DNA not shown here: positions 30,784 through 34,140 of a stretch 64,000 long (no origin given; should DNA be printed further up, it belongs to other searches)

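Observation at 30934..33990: A 1018-aa protein with two tandem peptidase-U32 domains and an organelle-type leader, in a eukaryote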

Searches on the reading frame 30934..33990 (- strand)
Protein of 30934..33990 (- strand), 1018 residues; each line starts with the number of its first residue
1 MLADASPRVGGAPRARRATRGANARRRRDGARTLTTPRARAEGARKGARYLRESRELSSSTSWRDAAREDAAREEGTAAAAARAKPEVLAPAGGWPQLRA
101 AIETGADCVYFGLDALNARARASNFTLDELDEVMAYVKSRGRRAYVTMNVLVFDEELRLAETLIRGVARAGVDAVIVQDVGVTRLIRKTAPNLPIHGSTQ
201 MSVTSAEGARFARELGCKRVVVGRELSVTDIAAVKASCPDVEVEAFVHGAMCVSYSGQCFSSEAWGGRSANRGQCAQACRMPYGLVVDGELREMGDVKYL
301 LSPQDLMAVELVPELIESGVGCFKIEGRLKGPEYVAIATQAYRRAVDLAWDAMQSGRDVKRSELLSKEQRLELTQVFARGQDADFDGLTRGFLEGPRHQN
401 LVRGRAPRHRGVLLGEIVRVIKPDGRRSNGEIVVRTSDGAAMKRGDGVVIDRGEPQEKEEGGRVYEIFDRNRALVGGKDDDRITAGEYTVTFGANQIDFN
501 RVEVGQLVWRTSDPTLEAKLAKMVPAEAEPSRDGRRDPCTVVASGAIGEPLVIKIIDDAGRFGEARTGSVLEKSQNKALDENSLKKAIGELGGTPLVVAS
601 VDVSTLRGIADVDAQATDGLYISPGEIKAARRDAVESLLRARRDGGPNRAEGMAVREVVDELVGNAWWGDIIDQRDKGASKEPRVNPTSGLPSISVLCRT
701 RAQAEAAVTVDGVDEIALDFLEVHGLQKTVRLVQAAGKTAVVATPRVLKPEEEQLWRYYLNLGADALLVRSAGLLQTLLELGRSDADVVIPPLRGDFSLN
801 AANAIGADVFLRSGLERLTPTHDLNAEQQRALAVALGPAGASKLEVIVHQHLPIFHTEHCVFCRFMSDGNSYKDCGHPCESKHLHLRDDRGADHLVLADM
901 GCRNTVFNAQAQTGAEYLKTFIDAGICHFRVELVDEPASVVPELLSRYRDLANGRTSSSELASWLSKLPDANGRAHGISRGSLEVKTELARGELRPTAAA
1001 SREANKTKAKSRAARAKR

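Call 3: search_protein_families(library=pfam, proteins=[window:30934-33990:-], max_evalue=0.01)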
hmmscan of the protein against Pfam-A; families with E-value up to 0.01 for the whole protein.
window:30934-33990:- (1018 aa): 2 families
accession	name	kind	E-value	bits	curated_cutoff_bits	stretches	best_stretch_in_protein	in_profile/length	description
PF01136.24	Peptidase_U32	-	7.5e-90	300.7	22.4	2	161-387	5-221/233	Peptidase family U32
PF12392.13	DUF3656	-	3.5e-14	53.8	22.1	1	508-642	1-108/109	Collagenase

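Call 4: search_protein_families(library=ncbifam, proteins=[window:30934-33990:-], max_evalue=0.01)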
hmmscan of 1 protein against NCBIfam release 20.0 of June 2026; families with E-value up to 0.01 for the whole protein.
window:30934-33990:- (1018 aa): 4 families
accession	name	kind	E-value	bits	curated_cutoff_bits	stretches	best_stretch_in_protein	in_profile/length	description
NF011996.0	PRK15452.1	equivalog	2.1e-64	218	534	2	84-297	3-215/449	prephenate-dependent tRNA uridine(34) hydroxylase TrhP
NF047963.1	quinone_UbiU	equivalog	1.8e-50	172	440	2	87-280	2-198/331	ubiquinone anaerobic biosynthesis protein UbiU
NF047965.1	quinone_UbiV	equivalog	7.5e-17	61.8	275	2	106-288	28-200/292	ubiquinone anaerobic biosynthesis protein UbiV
NF011991.0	PRK15447.1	equivalog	1.3e-16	60.9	283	2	106-288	29-206/302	U32 family peptidase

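Call 7: search_solved_structures(query=window:30934-33990:-, max_evalue=0.01)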
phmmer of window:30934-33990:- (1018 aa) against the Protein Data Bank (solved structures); distinct sequences matched with E-value up to 0.01: 0.

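Call 9: find_homologous_proteins(query=window:30934-33990:-, max_evalue=1e-10)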
Query window:30934-33990:- (1018 aa): 8000 proteins with E <= 1e-10 among 8000 candidates; the best 120 are listed.
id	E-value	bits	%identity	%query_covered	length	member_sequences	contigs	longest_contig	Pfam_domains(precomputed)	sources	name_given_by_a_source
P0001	0.0e+0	2249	100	100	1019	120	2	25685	PF01136.26,PF12392.14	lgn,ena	-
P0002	0.0e+0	2243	99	100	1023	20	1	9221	PF01136.26,PF12392.14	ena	-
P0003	0.0e+0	1744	79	97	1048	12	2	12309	PF01136.26,PF12392.14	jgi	jgi:putative protease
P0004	0.0e+0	1730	79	96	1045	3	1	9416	PF01136.26,PF12392.14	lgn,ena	-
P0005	0.0e+0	1729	79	96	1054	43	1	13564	PF01136.26,PF12392.14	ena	-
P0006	0.0e+0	1728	79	96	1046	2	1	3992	PF01136.26,PF12392.14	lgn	-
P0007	0.0e+0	1726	79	96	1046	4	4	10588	PF01136.26,PF12392.14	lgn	-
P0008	0.0e+0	1657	75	99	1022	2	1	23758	PF01136.26,PF12392.14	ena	-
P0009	0.0e+0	1639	76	95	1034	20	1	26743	PF01136.26,PF12392.14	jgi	-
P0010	0.0e+0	1624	75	99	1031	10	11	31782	PF01136.26,PF12392.14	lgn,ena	-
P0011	0.0e+0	1608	75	95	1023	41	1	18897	PF01136.26,PF12392.14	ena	-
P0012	0.0e+0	1534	76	90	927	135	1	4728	PF01136.26,PF12392.14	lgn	-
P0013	0.0e+0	1514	71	94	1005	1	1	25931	PF01136.26,PF12392.14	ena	-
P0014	0.0e+0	1317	99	59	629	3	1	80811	PF01136.26,PF12392.14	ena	-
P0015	0.0e+0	1189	60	91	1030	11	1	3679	PF01136.26,PF12392.14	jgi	jgi:putative protease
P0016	0.0e+0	1164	59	93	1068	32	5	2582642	PF01136.26,PF12392.14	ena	-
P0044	6.0e-284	963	52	90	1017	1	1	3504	PF01136.26,PF12392.14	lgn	-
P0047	6.2e-278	943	51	90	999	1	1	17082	PF01136.26,PF12392.14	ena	-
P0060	8.8e-267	906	51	90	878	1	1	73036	PF01136.26,PF12392.14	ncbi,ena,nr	ncbi:MAG: U32 family peptidase [Chromatiaceae bacterium]|nr:U32 family peptidase [Chromatiaceae bact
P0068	6.9e-265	900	52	90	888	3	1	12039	PF01136.26,PF12392.14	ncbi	-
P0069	9.7e-265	900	50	90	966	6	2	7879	PF01136.26,PF12392.14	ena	-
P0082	5.2e-262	891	50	90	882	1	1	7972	PF01136.26,PF12392.14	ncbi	-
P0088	5.4e-261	887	49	90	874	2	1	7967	PF01136.26,PF12392.14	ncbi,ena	-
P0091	8.3e-261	887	51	91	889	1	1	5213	PF01136.26,PF12392.14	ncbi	-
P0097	6.4e-260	884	49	90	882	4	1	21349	PF01136.26,PF12392.14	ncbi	-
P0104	2.4e-258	878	51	90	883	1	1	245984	PF01136.26,PF12392.14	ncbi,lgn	-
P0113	1.3e-255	869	48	90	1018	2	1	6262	PF01136.26,PF12392.14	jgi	jgi:collagenase-like PrtC family protease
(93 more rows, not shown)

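Call 23: find_related_loci(query=A1, collection=genome_contigs, flank=3000)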
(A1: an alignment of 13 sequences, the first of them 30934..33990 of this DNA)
Query A1 (1018 aa) in genome_contigs; peptide patterns used: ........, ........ (x = any residue, [..] = any of these).
600 stretches matched a pattern (row limit reached: there are more); 597 encode a relative of the query (tblastn E <= 1e-3); the best 80 are kept; 80 distinct loci.
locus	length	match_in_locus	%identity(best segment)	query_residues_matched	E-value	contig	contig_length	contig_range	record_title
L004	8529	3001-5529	47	83-993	0e+0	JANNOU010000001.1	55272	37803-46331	MAG: Leptolyngbya sp. SOY_34_metabat_272 SOY_34_k141_1401355, whole genome shotgun sequence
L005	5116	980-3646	44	32-985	0e+0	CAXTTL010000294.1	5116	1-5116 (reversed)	MAG TPA_asm: uncultured Deinococcales bacterium isolate public_SRR11456923_metawrap_bin.2 genome assembly, contig: publi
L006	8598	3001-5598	48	85-998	0e+0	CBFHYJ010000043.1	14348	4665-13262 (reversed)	MAG: Sedimenticolaceae bacterium isolate AGTU_67_bin_67_indper genome assembly, contig: AGTU_67_bin_67_indper_c43, whole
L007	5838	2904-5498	43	85-983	0e+0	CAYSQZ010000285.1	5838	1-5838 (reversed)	MAG TPA_asm: uncultured Pirellulaceae bacterium isolate binchicken_co258_14 genome assembly, contig: NODE_10394_length_5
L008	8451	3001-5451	44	85-962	0e+0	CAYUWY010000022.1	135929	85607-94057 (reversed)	MAG TPA_asm: uncultured Pirellulaceae bacterium isolate binchicken_co366_88 genome assembly, contig: NODE_35_length_1359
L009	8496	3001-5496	43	85-990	0e+0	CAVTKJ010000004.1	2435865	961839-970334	MAG: uncultured Chloroflexia bacterium isolate MFD04716.bin.1.82 genome assembly, contig: contig_17145, whole genome sho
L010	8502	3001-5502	44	83-989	0e+0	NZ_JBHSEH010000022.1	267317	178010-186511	Deinococcus navajonensis strain CCUG 56029 platanus_K_default_22, whole genome shotgun sequence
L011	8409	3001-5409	43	85-965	0e+0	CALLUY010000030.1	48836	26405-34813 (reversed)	MAG: uncultured Pirellulaceae bacterium isolate L1_Bin_Bin_192_sub_1 genome assembly, contig: c_000000195713, whole geno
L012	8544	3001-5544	43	85-996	0e+0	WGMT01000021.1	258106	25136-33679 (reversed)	MAG: bacterium isolate RI_153 c_000000033934, whole genome shotgun sequence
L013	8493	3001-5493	43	83-989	0e+0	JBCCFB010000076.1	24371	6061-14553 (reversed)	MAG: Planctomycetota bacterium isolate P01_B01_bin.120 k141_2025724_length_24371_cov_25.0000, whole genome shotgun seque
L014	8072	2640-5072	44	85-985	0e+0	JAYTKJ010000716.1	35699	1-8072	MAG: Acidobacteriota bacterium isolate GFS_3114 GFS_3114_715, whole genome shotgun sequence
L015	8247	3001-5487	45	85-983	0e+0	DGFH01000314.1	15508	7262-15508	MAG TPA_asm: Anaerolineales bacterium UBA3905 UBA3905_contig_428, whole genome shotgun sequence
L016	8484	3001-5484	43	80-985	0e+0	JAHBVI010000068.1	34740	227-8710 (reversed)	MAG: Anaerolineae bacterium isolate ACE_CHL11 CHL11_68, whole genome shotgun sequence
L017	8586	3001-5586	42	73-989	0e+0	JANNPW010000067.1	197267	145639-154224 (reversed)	MAG: Mariniblastus sp. isolate SOY_31_metabat_97 SOY_31_k141_1680678, whole genome shotgun sequence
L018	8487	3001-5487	42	76-987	0e+0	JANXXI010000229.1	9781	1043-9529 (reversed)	MAG: Acidobacteria bacterium isolate GL140_2_metabat_67_sub GL140_2_k141_3144859, whole genome shotgun sequence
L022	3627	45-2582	42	77-1017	0e+0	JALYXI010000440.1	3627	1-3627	MAG: Acidobacteriota bacterium isolate KAP bin9 SD1490-92_k127_2424255, whole genome shotgun sequence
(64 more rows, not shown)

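Call 25: list_cluster_members(proteins=[P0001, P0003, P0008, P0016, P0068, P0082, P0088, P0091, P0097, P0104])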
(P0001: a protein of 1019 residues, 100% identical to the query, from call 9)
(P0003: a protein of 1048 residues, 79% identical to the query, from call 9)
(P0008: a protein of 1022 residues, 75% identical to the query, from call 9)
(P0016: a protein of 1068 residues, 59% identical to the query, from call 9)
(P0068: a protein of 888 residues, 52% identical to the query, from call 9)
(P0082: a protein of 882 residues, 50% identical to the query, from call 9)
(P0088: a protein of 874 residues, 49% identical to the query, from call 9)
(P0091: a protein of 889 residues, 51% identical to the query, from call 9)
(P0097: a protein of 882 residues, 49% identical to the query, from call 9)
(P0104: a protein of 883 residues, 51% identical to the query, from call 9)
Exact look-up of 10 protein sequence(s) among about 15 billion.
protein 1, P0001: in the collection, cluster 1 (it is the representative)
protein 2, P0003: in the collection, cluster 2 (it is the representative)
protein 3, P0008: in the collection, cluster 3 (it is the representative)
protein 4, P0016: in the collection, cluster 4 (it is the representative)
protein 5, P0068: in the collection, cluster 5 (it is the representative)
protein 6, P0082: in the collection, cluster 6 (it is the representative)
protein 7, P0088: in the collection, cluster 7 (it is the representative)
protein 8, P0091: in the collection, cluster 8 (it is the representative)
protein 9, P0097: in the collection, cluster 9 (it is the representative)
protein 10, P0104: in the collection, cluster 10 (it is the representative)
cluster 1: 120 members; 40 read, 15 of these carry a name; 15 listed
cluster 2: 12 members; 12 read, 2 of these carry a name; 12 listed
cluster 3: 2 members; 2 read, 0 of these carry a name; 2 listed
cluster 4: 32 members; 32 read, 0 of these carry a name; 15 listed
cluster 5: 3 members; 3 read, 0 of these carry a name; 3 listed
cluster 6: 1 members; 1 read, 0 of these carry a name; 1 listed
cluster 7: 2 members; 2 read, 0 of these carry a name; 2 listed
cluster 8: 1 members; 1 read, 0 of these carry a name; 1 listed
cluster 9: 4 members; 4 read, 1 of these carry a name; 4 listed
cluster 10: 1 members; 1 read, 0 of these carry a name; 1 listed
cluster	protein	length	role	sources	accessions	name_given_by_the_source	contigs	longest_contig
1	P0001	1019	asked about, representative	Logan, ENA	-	-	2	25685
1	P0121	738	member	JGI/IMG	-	collagenase-like PrtC family protease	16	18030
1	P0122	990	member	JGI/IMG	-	collagenase-like PrtC family protease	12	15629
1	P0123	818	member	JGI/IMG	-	collagenase-like PrtC family protease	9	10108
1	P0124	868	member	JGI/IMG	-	collagenase-like PrtC family protease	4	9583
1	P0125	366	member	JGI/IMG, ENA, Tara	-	collagenase-like PrtC family protease | strand:- start:3430 stop:4530 length:1101 start_codon:yes stop_codon:yes ...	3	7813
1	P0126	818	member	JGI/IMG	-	collagenase-like PrtC family protease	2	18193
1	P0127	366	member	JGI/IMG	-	collagenase-like PrtC family protease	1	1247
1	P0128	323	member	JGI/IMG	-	collagenase-like PrtC family protease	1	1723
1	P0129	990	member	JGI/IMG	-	collagenase-like PrtC family protease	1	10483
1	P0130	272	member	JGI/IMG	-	collagenase-like PrtC family protease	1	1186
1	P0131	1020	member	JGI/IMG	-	collagenase-like PrtC family protease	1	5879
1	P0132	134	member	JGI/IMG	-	hypothetical protein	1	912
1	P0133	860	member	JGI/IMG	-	collagenase-like PrtC family protease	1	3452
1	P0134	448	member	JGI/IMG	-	collagenase-like PrtC family protease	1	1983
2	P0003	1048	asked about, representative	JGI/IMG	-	putative protease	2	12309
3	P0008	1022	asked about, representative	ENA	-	-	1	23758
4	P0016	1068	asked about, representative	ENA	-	-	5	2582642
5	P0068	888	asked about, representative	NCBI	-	-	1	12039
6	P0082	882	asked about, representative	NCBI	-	-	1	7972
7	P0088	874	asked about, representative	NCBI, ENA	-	-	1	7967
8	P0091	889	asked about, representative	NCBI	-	-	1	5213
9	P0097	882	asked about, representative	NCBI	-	-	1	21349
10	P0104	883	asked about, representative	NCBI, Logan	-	-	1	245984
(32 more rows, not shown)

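Call 26: find_encoding_contigs(protein=window:30934-33990:-, flank=3000, max_places=4)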
Protein window:30934-33990:- (1018 aa): no gene with exactly this product is on record in the collection.

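Call 27: find_encoding_contigs(protein=P0001, flank=4000, max_places=3)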
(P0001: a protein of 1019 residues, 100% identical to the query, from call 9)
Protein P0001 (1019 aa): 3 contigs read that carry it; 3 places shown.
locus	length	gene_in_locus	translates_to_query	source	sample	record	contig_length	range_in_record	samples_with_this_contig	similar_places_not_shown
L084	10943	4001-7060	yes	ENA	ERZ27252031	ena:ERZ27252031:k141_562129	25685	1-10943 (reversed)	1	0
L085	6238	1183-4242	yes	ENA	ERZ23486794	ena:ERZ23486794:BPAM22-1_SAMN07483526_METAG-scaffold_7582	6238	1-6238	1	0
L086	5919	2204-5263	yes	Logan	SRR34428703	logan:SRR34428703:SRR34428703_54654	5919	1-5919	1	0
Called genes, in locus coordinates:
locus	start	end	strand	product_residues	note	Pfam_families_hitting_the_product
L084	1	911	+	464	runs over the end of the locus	PF00464:SHMT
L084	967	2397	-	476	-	-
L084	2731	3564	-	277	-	-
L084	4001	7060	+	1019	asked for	PF01136:Peptidase_U32, PF12392:DUF3656, PF01136:Peptidase_U32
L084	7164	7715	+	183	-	PF04359:DUF493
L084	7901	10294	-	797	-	PF00432:Prenyltrans (faint), PF13249:SQHop_cyclase_N, PF13243:SQHop_cyclase_C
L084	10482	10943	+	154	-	?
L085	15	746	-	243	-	-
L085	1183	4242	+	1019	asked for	PF01136:Peptidase_U32, PF12392:DUF3656, PF01136:Peptidase_U32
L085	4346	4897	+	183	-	PF04359:DUF493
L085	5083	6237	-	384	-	?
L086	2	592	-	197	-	?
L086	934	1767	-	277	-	-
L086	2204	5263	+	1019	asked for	PF01136:Peptidase_U32, PF12392:DUF3656, PF01136:Peptidase_U32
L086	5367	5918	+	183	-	PF04359:DUF493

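Call 34: find_homologous_proteins(query=L004:3001-5502:+, max_evalue=1e-10)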
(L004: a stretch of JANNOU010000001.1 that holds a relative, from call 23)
Query L004:3001-5502:+ (834 aa): 8000 proteins with E <= 1e-10 among 8000 candidates; the best 120 are listed.
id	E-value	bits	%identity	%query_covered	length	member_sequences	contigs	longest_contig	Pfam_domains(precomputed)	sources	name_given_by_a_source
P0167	0.0e+0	1856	100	100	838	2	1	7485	PF01136.26,PF12392.14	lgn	-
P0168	0.0e+0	1450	78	100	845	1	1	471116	PF01136.26,PF12392.14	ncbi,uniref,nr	ncbi:U32 family peptidase [Leptolyngbya sp. FACHB-261]|uniref:U32 family peptidase n=1 Tax=Leptolyng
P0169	0.0e+0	1077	60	100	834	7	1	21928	PF01136.26,PF12392.14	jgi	jgi:U32 family peptidase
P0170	0.0e+0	1070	60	100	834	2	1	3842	PF01136.26,PF12392.14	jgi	jgi:U32 family peptidase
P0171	0.0e+0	1067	60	100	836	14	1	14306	PF01136.26,PF12392.14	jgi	jgi:U32 family peptidase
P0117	6.8e-282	956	57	100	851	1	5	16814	PF01136.26,PF12392.14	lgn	-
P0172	1.5e-277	941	56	99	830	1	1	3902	PF01136.26,PF12392.14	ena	-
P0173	2.3e-277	941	55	100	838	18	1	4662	PF01136.26,PF12392.14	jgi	jgi:U32 family peptidase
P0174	2.2e-274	931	55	100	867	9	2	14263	PF01136.26,PF12392.14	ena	-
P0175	8.4e-274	929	54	99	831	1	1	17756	PF01136.26,PF12392.14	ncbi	-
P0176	7.9e-270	916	55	100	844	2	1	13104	PF01136.26,PF12392.14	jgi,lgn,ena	-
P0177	1.9e-269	915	54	98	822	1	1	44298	PF01136.26,PF12392.14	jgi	jgi:U32 family peptidase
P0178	1.3e-268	912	54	100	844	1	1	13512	PF01136.26,PF12392.14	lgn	-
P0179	1.5e-268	912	53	100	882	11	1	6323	PF01136.26,PF12392.14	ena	-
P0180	5.2e-268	910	53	99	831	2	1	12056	PF01136.26,PF12392.14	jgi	jgi:U32 family peptidase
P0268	1.0e-249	849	52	100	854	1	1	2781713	PF01136.26,PF12392.14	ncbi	ncbi:DUF3656 domain-containing U32 family peptidase [Deinococcus wulumuqiensis]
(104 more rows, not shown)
